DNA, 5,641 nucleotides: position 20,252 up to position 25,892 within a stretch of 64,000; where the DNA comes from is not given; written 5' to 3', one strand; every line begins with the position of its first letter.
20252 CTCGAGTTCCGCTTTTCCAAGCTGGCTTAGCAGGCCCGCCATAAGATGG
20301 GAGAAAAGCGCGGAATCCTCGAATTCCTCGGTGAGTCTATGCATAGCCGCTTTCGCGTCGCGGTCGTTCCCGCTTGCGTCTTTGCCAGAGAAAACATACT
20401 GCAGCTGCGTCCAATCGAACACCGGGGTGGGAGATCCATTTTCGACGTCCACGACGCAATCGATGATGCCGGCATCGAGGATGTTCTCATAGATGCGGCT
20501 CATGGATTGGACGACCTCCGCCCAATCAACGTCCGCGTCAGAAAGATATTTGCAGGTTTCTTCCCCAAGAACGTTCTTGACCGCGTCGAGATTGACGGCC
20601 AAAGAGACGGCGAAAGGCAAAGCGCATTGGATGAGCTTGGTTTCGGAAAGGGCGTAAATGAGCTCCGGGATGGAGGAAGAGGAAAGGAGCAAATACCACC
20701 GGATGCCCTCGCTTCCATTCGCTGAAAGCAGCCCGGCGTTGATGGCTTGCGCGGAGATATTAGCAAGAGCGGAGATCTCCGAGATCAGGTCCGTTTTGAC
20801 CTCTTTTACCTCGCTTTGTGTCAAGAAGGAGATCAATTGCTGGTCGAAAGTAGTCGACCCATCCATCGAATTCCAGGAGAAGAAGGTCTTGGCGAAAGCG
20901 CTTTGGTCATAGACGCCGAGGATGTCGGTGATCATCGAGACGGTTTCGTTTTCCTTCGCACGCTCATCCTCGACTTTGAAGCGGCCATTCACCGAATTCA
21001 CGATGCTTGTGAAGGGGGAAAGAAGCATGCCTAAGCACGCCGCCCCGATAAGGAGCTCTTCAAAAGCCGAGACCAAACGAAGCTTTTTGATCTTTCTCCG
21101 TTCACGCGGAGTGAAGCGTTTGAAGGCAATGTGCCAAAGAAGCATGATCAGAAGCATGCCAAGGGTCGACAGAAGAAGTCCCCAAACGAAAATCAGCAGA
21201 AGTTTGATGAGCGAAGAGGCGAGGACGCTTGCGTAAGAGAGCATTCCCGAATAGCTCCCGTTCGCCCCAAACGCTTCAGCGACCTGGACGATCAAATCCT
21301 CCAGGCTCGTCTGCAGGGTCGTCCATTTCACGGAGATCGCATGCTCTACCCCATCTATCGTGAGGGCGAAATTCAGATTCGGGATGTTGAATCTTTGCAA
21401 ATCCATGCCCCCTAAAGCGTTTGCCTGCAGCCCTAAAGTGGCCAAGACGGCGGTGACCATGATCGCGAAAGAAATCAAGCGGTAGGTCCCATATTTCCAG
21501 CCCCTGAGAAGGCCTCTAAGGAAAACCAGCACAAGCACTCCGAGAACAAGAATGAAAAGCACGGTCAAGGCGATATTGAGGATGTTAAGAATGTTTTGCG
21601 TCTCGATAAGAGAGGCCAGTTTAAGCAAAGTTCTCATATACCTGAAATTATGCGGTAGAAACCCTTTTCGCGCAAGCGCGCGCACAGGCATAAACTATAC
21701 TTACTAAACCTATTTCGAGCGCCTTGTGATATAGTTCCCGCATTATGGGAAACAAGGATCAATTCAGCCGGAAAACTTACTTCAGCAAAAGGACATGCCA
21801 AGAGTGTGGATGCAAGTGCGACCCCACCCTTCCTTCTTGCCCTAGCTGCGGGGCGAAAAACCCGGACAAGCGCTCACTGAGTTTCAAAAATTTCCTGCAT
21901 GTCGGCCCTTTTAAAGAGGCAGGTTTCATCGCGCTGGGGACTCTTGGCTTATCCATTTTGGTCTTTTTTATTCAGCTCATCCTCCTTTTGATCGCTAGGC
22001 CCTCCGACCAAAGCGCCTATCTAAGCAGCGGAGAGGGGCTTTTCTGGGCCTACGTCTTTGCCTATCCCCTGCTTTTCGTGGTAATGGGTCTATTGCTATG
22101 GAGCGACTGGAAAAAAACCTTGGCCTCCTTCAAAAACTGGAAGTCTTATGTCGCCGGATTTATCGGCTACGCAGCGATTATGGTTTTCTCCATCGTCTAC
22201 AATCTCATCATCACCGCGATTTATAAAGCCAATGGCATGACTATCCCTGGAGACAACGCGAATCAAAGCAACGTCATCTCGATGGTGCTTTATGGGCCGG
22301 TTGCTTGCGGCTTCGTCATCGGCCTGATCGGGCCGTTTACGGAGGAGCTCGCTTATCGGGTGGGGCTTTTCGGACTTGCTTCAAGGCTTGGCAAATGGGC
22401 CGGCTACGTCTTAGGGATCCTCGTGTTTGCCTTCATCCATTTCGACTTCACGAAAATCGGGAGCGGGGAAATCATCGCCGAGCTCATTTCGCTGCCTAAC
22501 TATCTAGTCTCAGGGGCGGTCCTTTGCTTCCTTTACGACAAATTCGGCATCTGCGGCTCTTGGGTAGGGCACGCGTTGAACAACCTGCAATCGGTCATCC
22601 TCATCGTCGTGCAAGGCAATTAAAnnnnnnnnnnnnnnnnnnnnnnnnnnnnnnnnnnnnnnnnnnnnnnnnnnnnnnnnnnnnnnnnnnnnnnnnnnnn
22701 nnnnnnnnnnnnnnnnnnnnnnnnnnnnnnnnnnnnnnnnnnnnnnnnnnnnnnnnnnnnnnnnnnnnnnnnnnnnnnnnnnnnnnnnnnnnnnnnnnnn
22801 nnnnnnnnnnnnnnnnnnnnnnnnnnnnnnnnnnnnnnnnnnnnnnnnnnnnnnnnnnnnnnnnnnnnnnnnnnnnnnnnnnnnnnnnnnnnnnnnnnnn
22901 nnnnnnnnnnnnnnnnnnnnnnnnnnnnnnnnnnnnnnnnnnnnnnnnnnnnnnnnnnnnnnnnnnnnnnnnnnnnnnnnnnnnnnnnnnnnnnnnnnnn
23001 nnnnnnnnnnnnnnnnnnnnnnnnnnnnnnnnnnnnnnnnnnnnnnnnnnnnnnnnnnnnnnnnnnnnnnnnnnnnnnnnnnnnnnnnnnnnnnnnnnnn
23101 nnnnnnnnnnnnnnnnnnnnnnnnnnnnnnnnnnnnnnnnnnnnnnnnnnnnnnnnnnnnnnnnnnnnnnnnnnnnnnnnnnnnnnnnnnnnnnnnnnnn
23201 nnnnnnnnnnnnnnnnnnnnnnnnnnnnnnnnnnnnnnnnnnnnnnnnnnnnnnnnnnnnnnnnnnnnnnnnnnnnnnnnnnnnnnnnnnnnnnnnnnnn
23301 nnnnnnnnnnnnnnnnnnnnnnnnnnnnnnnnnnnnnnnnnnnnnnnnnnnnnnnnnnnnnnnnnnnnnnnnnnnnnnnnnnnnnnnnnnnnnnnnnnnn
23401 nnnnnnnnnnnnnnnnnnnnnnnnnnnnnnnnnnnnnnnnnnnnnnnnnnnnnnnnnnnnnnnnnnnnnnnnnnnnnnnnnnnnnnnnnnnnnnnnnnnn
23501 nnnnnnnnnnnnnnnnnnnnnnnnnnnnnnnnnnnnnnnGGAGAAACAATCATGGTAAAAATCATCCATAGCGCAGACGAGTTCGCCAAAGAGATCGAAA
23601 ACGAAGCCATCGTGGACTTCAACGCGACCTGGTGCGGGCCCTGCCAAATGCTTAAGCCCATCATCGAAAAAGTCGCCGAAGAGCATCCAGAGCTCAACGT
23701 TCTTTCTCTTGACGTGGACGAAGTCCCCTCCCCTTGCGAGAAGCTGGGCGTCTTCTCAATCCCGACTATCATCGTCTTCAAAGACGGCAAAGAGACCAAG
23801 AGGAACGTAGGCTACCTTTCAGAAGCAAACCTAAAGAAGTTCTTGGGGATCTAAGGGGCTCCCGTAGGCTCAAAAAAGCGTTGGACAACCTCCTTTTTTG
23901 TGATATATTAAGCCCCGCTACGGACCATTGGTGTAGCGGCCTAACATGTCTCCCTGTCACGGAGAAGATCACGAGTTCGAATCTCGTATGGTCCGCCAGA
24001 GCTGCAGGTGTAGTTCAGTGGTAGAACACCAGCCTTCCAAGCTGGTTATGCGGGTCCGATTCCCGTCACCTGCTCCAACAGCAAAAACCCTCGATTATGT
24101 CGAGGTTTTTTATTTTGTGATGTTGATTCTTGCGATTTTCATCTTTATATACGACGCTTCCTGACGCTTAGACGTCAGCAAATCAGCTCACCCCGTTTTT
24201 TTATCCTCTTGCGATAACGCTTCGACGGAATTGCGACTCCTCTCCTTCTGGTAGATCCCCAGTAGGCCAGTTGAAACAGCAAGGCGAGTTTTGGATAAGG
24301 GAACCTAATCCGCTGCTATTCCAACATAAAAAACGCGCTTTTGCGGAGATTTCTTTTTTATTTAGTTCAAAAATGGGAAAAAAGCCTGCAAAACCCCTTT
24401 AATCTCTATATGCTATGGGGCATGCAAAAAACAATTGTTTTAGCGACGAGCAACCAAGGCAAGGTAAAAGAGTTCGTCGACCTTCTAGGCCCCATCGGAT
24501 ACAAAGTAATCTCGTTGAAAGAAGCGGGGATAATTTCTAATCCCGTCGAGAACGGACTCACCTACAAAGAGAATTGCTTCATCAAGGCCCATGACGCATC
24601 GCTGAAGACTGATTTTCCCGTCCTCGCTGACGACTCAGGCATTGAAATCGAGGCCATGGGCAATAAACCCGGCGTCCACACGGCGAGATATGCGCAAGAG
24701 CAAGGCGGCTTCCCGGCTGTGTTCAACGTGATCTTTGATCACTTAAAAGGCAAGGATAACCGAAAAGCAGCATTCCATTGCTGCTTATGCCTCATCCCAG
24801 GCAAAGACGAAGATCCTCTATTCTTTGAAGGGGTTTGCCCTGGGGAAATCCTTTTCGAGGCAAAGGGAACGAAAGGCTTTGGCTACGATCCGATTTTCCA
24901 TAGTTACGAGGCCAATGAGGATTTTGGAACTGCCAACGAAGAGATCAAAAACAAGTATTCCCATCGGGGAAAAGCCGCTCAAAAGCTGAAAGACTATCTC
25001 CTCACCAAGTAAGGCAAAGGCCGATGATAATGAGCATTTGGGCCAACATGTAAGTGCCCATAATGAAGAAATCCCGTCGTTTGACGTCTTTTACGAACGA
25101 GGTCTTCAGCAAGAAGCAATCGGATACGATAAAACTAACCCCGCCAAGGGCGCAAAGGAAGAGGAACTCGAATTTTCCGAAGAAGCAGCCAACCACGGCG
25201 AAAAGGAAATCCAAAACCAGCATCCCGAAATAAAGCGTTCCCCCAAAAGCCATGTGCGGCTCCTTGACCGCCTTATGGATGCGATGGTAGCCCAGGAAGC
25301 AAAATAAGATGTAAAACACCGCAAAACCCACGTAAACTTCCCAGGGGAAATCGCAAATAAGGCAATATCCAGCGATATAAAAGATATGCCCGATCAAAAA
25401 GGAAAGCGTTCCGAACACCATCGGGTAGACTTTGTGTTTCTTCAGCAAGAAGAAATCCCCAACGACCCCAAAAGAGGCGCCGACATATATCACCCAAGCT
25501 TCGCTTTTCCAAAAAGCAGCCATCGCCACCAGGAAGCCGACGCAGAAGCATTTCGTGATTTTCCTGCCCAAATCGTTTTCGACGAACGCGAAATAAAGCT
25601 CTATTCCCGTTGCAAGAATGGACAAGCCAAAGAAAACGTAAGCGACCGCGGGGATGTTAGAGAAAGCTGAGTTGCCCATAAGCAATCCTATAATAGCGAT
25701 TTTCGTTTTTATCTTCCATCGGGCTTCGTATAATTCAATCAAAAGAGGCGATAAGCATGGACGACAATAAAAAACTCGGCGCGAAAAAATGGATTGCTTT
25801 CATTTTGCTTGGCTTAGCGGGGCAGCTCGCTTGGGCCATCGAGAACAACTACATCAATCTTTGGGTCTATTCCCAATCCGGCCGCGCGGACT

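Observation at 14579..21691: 2370-aa polytopic protein with a recurring degenerate motif, start/stop-coupled to yigZ and pepP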

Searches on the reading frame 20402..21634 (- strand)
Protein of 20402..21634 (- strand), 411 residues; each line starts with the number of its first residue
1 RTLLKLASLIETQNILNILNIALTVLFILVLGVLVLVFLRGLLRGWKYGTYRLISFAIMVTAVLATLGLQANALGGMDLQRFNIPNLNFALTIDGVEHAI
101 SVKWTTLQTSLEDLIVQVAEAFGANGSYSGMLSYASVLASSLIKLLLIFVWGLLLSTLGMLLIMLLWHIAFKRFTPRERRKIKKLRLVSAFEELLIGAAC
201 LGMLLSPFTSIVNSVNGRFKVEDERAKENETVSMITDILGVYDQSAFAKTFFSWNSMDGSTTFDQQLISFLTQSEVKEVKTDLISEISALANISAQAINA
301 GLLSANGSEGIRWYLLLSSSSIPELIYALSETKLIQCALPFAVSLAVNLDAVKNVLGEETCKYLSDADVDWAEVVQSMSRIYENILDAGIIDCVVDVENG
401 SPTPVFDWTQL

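Call 50: search_protein_representatives(alignment_id=A3)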
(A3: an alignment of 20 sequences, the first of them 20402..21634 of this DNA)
Query: 20 sequences, 406 profile positions. Proteins with E-value up to 0.001 (for the whole library): 739; up to 1e-10: 393; up to 1e-30: 186. The best 150 are listed.
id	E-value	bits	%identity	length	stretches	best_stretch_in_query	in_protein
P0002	1.0e-169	581.2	-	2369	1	4-406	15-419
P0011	2.0e-165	567.0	-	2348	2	4-406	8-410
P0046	1.6e-157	541.0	-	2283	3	5-405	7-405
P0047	2.2e-155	533.9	-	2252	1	4-405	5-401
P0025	6.8e-155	532.3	-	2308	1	4-406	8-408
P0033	1.8e-150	517.8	-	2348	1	3-406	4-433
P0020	2.2e-147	507.6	-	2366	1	3-406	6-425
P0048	8.2e-145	499.1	-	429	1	5-406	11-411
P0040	3.0e-137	474.2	-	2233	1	3-398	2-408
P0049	5.7e-134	463.4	-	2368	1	5-406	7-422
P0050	6.0e-134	463.4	-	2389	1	3-405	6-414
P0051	2.7e-133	461.2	-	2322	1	5-406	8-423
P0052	4.7e-129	447.2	-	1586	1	7-399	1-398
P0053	2.9e-124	431.5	-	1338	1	6-404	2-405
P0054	3.8e-124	431.1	-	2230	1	8-396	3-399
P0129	3.7e-70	253.3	-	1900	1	15-391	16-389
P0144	4.4e-62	226.7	-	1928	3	14-388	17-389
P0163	2.2e-50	188.1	-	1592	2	16-394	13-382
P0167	5.3e-49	183.6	-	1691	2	18-398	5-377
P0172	4.4e-48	180.6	-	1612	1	16-396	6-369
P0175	3.4e-47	177.7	-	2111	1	18-396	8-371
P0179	1.0e-45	172.7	-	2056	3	16-392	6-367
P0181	1.4e-44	169.0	-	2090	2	15-393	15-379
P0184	7.1e-43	163.4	-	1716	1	15-394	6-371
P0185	1.1e-42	162.8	-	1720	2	17-396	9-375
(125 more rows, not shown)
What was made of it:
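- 739 clusters at 50% identity with E<=1e-3 (call 50).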

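Call 51: list_cluster_members(proteins=[P0184, P0185, P0181, P0179, P0175, P0172, P0167, P0163, P0144, P0129])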
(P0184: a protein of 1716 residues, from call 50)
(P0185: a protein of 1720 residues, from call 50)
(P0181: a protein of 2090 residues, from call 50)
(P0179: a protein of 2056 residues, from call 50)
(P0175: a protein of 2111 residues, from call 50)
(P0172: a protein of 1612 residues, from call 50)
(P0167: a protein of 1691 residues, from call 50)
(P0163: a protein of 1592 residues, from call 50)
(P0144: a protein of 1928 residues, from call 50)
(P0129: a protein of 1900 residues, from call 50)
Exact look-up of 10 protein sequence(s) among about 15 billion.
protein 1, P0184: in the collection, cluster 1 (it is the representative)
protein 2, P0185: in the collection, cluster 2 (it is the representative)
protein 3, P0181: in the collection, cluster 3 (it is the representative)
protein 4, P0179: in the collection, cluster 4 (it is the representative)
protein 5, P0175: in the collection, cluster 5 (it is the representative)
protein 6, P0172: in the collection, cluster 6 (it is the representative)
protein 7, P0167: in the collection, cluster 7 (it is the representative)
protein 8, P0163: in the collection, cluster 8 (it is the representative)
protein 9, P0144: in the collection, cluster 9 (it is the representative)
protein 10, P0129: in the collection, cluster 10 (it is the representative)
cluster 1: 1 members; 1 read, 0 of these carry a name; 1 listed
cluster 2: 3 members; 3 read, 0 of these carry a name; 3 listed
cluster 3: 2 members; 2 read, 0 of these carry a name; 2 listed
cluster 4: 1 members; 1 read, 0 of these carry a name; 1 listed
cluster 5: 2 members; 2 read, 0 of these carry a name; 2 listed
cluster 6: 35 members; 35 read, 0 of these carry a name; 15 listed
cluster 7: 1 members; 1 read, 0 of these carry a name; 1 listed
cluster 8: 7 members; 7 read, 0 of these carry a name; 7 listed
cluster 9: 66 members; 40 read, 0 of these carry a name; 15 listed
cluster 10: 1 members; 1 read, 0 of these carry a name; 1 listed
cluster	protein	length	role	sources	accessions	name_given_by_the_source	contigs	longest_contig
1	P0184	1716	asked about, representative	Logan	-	-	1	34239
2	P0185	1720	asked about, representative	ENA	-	-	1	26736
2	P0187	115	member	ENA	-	-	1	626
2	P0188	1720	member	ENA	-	-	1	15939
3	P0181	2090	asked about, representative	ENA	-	-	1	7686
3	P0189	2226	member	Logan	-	-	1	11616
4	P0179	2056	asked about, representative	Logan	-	-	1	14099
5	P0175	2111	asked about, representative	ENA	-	-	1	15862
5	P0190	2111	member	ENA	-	-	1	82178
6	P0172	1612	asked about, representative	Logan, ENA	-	-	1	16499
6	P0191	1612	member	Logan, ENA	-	-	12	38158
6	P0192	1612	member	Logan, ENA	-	-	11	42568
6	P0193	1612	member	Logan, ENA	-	-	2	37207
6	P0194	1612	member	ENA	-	-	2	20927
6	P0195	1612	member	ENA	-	-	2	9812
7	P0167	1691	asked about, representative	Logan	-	-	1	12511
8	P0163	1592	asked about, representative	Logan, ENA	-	-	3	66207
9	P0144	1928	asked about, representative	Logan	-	-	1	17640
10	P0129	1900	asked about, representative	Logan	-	-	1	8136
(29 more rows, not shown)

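Call 56: find_related_loci(query=A5, collection=genome_contigs, flank=8000)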
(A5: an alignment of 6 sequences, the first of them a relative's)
Query A5 (1612 aa) in genome_contigs; peptide patterns used: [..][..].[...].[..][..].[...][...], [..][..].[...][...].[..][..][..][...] (x = any residue, [..] = any of these).
193 stretches matched a pattern; 3 encode a relative of the query (tblastn E <= 1e-3); 3 distinct loci.
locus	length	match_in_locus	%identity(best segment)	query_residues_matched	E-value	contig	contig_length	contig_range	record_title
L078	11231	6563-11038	31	1-1450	9e-177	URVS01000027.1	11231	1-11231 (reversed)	uncultured Mollicutes bacterium isolate UMGS1395 genome assembly, contig: NODE_3225_length_11231_cov_3.011095, whole gen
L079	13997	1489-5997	31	1-1457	5e-174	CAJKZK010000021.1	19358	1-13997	MAG TPA_asm: uncultured Firmicutes bacterium isolate SRR5519172-bin.28 genome assembly, contig: NODE_1634_length_19358_c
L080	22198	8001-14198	34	1-1555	0e+0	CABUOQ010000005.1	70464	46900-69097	MAG TPA_asm: uncultured Firmicutes bacterium isolate MGYG-HGUT-04199 genome assembly, contig: GUT_GENOME259479_5, whole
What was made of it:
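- Tried and rejected: It was repeated with 6 sequences (call 56).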

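Call 58: find_homologous_proteins(query=A4, max_evalue=0.001)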
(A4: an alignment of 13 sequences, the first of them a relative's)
Query A4 (13 sequences) (1612 aa, profile of the alignment): 10 proteins with E <= 0.001 among 8000 candidates.
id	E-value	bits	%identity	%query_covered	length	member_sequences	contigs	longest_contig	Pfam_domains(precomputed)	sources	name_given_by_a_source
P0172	0.0e+0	1643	100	100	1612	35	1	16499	-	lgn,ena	-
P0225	0.0e+0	1500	34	78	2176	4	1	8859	-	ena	-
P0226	0.0e+0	1359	33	72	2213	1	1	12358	-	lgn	-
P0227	0.0e+0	1355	44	100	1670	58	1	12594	-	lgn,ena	-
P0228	0.0e+0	1348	44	100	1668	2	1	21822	-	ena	-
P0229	0.0e+0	1239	28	100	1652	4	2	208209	-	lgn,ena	-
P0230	0.0e+0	1195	36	57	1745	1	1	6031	-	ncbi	-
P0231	1.4e-190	654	20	52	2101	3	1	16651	-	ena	-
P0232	1.3e-184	634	25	23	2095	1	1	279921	-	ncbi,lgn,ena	-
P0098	3.8e-109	384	24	20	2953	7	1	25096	-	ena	-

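Call 60: search_protein_families(library=pfam, alignment_id=A4, max_evalue=1)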
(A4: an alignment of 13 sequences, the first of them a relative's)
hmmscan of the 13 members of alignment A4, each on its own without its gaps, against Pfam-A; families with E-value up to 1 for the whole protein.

A. member 1, P0172 (1612 aa): 1 family
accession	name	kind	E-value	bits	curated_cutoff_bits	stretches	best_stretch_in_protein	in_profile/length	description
PF22380.2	Chp1-like_SPOC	-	0.014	15.9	26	1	962-1015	10-61/135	Chromo domain-containing protein 1-like, SPOC domain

B. families by the number of members that match (of 13 scanned): 12 families
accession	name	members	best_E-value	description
PF22380.2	Chp1-like_SPOC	1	0.014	Chromo domain-containing protein 1-like, SPOC domain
PF07160.18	SKA1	1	0.032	Spindle and kinetochore-associated protein 1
PF22154.2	SelB_WH2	1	0.039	Elongation factor SelB, second winged-helix domain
PF02038.21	ATP1G1_PLM_MAT8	1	0.05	ATP1G1/PLM/MAT8 family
PF03201.21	HMD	1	0.051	H2-forming N5,N10-methylene-tetrahydromethanopterin dehydrogenase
PF20707.3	bDLD2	1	0.054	Bacterial Death-like domain 2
PF18812.6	PBECR3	1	0.068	phage-Barnase-EndoU-ColicinE5/D-RelE like nuclease3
PF17803.7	Cadherin_4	1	0.079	Bacterial cadherin-like domain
PF24047.1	Tudor_krimper_1st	1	0.14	Krimper first tudor domain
PF13289.12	SIR2_2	1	0.15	SIR2-like domain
PF10912.14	Glam1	1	0.62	Glia associated membrane protein glam-1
PF11757.13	RSS_P20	1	0.9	Suppressor of RNA silencing P21-like N-terminal domain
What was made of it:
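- On Any Pfam-A / NCBIfam family: 13 distant members at E<=1 give only scattered single hits (call 60).
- None of the 13 low-GC members hits Colicin_V or EI24 (call 60).
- Tried and rejected: Pfam on 13 distant members gave noise only (call 60).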

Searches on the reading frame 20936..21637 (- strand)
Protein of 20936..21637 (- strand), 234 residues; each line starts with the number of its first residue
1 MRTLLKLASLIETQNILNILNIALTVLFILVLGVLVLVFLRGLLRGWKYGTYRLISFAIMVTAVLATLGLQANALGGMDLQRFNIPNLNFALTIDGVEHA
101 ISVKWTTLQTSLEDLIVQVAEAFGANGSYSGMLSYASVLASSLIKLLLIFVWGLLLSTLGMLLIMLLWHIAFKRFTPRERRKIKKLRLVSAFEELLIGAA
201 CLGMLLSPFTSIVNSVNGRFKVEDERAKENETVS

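Call 30: search_protein_families(library=pfam, max_evalue=10, proteins=[window:20936-21637:-])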
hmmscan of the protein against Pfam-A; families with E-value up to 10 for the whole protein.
seq(234 aa): 2 families
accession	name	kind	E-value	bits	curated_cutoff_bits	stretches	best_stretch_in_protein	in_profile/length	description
PF13038.11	DUF3899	-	0.75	10.7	23.4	1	27-55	9-37/88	Domain of unknown function (DUF3899)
PF06398.17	Pex24p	-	5.2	6.4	26.8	0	24-191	42-203/358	Integral peroxisomal membrane peroxin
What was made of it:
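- On Any Pfam-A / NCBIfam family: N-terminal segments of 9 members at E<=10 give only sub-threshold hits (call 30).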

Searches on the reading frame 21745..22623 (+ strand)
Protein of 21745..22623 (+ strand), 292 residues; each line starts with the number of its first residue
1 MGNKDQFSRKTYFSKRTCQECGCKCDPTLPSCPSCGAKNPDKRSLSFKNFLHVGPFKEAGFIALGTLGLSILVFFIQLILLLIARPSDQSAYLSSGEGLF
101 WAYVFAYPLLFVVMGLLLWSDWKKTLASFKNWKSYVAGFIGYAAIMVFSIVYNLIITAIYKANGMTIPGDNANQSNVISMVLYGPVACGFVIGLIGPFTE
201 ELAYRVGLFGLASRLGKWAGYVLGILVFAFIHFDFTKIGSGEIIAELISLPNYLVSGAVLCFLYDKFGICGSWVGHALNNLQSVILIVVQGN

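Call 5: search_protein_families(library=pfam, proteins=[window:21745-22623:+], max_evalue=0.01)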
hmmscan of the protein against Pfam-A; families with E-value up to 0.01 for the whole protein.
window:21745-22623:+ (292 aa): 1 family
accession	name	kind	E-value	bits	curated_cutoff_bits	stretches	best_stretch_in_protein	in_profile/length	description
PF02517.21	Rce1-like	-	5.5e-12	46.2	22.4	1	186-281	5-92/93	Type II CAAX prenyl endopeptidase Rce1-like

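Call 6: search_protein_families(library=ncbifam, proteins=[window:21745-22623:+], max_evalue=0.01)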
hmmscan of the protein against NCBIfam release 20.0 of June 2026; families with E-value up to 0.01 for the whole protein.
window:21745-22623:+ (292 aa): 3 families
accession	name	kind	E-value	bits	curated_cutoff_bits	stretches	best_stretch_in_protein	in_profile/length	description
NF041647.1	ABC_perm_CPBP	equivalog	2.8e-06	26.4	435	1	66-287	422-634/636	ABC transporter permease subunit/CPBP intramembrane protease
NF046050.1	CPBP_fam_MroQ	equivalog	0.00036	20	270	1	130-237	75-185/243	intramembrane glutamic endopeptidase MroQ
NF052640.1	CPBP_M949_0222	equivalog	0.0079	16.1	220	1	228-289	151-209/213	M949_0222 family glutamic-type intramembrane endopeptidase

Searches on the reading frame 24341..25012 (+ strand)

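Call 5: search_protein_families(library=pfam, proteins=[window:24341-25012:+], max_evalue=0.01)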
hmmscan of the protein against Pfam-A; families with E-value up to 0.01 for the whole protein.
window:24341-25012:+ (223 aa): 1 family
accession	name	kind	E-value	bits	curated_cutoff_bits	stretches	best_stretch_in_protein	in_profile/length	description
PF01725.21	Ham1p_like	-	6.1e-53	179.9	22.5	1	32-219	1-186/186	Ham1 family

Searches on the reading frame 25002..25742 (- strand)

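Call 5: search_protein_families(library=pfam, proteins=[window:25002-25742:-], max_evalue=0.01)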
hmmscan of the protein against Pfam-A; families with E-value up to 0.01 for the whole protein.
window:25002-25742:- (246 aa): 1 family
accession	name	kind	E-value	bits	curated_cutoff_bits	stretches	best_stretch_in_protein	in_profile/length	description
PF07947.19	YhhN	-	1e-23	84.4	25.6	1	62-241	4-181/182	YhhN family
